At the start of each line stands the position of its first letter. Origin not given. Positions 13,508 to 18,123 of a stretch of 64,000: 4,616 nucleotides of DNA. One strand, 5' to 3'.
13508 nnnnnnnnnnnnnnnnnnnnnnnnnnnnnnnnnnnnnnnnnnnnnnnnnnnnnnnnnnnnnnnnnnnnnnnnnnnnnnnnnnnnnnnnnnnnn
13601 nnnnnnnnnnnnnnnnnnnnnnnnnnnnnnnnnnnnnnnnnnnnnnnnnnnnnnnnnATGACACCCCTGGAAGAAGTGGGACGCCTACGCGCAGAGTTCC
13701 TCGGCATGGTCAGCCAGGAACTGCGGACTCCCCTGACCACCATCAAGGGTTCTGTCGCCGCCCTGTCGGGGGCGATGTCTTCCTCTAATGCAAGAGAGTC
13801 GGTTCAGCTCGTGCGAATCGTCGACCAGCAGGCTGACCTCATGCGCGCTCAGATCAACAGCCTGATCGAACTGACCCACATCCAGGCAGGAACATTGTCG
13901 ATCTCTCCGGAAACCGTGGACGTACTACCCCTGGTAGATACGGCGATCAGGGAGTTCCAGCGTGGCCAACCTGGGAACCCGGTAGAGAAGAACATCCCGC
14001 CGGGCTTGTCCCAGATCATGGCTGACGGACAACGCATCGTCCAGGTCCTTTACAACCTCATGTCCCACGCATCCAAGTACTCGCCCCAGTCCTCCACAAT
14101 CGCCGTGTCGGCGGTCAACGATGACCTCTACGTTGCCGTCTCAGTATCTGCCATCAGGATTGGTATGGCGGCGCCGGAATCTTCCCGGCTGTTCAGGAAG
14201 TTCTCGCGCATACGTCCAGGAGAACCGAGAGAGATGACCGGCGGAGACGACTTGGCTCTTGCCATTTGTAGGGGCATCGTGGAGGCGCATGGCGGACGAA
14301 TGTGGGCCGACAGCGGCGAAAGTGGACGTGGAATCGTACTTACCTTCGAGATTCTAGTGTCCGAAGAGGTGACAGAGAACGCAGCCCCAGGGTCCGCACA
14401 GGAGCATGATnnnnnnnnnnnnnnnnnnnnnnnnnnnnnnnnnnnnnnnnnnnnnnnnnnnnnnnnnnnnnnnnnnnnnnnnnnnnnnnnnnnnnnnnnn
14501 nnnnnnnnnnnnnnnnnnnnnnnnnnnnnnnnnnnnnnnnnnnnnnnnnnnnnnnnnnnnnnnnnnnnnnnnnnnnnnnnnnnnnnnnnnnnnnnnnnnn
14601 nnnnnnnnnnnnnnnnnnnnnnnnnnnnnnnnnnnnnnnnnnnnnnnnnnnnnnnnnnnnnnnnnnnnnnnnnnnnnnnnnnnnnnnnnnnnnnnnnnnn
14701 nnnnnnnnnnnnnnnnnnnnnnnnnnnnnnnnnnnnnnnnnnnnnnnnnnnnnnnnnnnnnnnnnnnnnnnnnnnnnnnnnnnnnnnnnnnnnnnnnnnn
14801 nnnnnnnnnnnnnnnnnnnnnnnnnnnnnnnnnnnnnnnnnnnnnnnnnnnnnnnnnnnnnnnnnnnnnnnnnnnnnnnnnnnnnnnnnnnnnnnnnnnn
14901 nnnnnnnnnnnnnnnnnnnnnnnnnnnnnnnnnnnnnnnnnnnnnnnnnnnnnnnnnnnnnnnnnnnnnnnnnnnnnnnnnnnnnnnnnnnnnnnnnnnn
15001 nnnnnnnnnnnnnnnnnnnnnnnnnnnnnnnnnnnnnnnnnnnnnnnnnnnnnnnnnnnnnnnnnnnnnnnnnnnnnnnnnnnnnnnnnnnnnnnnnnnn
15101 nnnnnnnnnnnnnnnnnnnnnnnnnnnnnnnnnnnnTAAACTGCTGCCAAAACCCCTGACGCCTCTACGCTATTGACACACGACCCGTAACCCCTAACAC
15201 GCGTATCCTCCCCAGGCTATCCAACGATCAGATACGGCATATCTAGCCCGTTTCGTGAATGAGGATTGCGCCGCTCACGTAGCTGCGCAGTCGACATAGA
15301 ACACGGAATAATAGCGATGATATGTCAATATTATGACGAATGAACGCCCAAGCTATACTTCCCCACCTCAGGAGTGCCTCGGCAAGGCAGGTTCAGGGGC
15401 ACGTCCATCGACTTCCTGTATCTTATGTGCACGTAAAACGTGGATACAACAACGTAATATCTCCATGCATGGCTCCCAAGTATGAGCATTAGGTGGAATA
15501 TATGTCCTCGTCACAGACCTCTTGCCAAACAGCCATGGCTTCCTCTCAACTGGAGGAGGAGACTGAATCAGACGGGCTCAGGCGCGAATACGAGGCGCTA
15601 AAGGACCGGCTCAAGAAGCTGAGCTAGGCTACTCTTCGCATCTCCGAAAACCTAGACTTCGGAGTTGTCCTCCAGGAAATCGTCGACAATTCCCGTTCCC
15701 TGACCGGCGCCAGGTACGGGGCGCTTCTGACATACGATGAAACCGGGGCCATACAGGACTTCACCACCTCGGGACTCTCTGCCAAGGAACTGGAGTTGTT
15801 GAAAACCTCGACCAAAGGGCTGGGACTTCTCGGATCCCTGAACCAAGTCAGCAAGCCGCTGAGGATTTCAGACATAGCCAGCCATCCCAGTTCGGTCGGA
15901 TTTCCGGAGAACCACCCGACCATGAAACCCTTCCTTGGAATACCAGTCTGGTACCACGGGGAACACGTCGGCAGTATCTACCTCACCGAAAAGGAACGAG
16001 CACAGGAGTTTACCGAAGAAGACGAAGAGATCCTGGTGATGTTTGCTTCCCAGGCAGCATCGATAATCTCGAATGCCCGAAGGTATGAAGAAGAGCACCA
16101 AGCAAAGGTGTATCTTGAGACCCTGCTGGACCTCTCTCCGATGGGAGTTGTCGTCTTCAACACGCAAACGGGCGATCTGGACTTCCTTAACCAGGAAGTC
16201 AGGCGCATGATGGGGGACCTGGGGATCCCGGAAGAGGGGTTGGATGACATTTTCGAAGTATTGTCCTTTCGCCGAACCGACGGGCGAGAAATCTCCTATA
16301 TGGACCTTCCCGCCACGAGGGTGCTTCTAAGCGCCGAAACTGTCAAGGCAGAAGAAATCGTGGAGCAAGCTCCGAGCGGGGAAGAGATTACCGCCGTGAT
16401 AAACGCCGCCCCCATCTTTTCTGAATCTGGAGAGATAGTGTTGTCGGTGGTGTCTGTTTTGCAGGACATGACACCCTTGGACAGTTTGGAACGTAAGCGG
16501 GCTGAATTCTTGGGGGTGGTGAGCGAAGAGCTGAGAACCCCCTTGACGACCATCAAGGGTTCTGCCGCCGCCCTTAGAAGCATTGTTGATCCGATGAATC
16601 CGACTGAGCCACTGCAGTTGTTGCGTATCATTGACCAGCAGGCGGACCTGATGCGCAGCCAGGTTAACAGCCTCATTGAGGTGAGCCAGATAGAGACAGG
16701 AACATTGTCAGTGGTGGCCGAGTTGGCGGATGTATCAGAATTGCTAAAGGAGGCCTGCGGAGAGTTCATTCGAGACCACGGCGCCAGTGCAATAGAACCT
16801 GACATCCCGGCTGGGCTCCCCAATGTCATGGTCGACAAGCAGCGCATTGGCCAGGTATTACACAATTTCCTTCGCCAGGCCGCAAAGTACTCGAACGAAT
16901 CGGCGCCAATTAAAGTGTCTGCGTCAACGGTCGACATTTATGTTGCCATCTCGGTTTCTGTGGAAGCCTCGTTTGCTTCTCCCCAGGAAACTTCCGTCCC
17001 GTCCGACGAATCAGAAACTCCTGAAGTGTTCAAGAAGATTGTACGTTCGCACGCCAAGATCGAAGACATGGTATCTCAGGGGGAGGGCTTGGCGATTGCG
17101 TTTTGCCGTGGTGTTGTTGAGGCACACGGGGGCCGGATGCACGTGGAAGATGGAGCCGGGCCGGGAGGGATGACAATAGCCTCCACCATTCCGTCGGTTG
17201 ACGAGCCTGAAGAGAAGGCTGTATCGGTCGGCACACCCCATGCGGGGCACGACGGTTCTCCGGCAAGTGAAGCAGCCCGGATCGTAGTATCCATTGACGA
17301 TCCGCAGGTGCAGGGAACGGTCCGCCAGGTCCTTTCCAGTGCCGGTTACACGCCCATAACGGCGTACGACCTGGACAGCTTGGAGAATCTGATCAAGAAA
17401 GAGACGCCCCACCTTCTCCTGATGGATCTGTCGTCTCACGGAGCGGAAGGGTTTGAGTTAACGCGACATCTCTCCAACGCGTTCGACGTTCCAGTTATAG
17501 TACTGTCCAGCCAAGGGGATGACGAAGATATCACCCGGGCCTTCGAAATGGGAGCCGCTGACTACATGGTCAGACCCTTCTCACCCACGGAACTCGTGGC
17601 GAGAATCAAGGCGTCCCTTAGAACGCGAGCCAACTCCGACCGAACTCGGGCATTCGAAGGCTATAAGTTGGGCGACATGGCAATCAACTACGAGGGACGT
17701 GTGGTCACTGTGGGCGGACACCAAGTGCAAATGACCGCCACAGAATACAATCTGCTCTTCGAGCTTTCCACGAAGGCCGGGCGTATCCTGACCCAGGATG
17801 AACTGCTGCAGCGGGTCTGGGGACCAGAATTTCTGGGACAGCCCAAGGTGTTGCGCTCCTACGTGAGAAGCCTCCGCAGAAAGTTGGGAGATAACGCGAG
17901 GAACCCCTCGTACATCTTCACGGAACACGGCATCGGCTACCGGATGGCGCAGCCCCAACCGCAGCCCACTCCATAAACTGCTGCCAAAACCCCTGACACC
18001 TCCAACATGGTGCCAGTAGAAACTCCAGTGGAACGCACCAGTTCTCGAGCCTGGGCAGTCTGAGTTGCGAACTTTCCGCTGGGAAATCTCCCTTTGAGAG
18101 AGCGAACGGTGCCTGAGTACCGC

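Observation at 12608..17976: Tandem one-polypeptide sensor/regulator fusions whose kinase core lacks the phospho-acceptor His and ATP-binding boxes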

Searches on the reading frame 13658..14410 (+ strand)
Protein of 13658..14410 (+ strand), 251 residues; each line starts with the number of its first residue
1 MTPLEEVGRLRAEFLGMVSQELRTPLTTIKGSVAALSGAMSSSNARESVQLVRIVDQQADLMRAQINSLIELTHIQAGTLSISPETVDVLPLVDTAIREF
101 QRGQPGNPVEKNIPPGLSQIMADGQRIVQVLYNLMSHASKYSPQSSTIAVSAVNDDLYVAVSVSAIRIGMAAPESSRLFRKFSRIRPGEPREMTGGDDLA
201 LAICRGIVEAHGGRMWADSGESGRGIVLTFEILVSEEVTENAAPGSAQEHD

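Call 7: search_solved_structures(query=window:13658-14410:+, max_evalue=0.001, show_alignments=4)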
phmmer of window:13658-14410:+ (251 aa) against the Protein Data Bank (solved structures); distinct sequences matched with E-value up to 0.001: 50.
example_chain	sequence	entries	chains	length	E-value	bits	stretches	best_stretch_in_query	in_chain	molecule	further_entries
4jas_A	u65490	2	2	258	5.8e-26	94.6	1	4-225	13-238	Histidine kinase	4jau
2c2a_A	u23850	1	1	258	1.4e-25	93.3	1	4-225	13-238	SENSOR HISTIDINE KINASE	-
3dge_A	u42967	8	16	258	1.4e-25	93.3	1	4-225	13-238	Sensor protein | Histidine kinase | Sensor histidine kinase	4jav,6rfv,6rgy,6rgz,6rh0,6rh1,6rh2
5uht_A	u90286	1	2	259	1.4e-25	93.3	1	4-225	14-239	Sensor histidine kinase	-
6rh7_A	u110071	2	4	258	1.9e-25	92.9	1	4-225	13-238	Sensor histidine kinase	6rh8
6azr_A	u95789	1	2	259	7e-25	91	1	4-225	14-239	Sensor histidine kinase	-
5c93_A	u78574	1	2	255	4e-23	85.2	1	4-227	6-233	Histidine kinase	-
4u7n_A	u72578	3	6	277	5.4e-23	84.8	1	4-227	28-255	Histidine protein kinase sensor protein | Histidine kinase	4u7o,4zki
4i5s_A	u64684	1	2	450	9.1e-21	77.5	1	5-234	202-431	Putative histidine kinase CovS; VicK-like protein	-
6lgq_C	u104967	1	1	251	1.4e-19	73.7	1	9-223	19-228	Histidine kinase KdpD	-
8u4x_A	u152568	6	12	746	1.2e-18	70.6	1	6-232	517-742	histidine kinase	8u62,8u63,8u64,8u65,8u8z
3sl2_A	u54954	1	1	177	1.9e-17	66.7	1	111-239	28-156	Sensor histidine kinase yycG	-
4q20_A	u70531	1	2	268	4.1e-17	65.6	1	4-232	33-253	Sensor protein DivL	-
7z8n_A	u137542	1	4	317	1.5e-16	63.8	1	6-224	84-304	Histidine kinase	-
6paj_A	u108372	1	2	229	1e-15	61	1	9-228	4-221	Sensor protein SrrB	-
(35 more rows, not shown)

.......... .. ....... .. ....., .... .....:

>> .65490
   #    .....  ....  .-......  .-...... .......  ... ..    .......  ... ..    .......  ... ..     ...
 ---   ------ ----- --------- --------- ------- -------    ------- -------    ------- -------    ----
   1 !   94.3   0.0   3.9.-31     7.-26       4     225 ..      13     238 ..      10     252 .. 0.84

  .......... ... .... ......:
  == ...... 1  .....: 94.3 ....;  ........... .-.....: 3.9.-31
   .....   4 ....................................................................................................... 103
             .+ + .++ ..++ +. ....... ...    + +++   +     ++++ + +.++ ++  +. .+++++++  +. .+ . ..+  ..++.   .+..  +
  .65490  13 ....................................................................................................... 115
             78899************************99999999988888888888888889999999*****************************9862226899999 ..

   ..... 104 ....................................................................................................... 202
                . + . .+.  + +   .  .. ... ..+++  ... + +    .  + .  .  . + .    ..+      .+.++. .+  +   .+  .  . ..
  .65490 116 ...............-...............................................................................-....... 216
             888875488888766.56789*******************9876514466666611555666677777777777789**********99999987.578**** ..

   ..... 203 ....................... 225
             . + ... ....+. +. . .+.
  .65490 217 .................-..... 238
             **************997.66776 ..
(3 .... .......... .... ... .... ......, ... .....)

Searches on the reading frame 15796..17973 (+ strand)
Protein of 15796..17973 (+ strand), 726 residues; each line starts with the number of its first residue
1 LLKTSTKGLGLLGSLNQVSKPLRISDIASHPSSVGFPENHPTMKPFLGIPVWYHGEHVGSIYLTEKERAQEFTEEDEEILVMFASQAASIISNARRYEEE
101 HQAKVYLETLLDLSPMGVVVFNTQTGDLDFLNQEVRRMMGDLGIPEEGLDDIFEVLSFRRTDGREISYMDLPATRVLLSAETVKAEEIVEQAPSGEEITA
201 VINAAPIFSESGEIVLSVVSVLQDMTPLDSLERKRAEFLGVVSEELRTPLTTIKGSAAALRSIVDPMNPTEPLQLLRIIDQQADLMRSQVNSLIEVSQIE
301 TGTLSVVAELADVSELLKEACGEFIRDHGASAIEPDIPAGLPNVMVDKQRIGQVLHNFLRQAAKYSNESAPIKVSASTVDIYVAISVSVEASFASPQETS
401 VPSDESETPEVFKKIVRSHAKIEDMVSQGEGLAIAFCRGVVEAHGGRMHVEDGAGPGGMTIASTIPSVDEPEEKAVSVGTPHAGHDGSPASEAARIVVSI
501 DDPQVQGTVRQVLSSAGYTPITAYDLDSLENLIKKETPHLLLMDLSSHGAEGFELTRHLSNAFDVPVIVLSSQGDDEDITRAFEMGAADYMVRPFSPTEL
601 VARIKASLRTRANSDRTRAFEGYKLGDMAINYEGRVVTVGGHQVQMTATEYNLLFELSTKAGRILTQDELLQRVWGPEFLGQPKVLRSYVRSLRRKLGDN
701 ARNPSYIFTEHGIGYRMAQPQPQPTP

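Call 3: search_protein_families(library=pfam, proteins=[window:15796-17973:+], max_evalue=1)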
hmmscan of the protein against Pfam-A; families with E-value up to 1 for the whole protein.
window:15796-17973:+ (726 aa): 14 families
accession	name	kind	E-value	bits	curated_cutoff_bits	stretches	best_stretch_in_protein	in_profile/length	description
PF00486.34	Trans_reg_C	-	3.7e-20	72.2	26.2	1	641-717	1-77/77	Transcriptional regulatory protein, C terminal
PF00072.30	Response_reg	-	1.1e-17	64.7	30.2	1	501-605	6-111/111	Response regulator receiver domain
PF00512.31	HisKA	-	2.5e-13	50.3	26.9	1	235-302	2-66/66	His Kinase A (phospho-acceptor) domain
PF13185.12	GAF_2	-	1.4e-10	42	28.6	1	19-91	64-135/136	GAF domain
PF02518.31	HATPase_c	-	2.7e-09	37.9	26.4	1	347-466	2-108/111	Histidine kinase-, DNA gyrase B-, and HSP90-like ATPase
PF01590.32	GAF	-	9.1e-09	36.4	22.4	1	18-90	61-132/133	GAF domain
PF13426.13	PAS_9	-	2.2e-05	25.1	27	1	116-226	2-102/103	PAS domain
PF13188.13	PAS_8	-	0.00034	20.8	21.8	1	107-164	3-58/65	PAS domain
PF20161.5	VpsR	-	0.0032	17.6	23.7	1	506-604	20-120/121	VpsR domain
PF00977.27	His_biosynth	-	0.018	14.9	23.6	1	493-589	121-215/228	Histidine biosynthesis protein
PF00989.32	PAS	-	0.084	13.3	22.6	1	174-225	63-113/113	PAS fold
PF21695.3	GlnR_1st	-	0.12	12.8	27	1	530-605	34-108/111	Transcription regulator GlnR, N-terminal domain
PF01960.23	ArgJ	-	0.15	11.2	32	1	329-433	158-253/377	ArgJ family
PF10011.15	DUF2254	-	0.17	11.1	28.8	0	632-684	201-250/368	Predicted membrane protein (DUF2254)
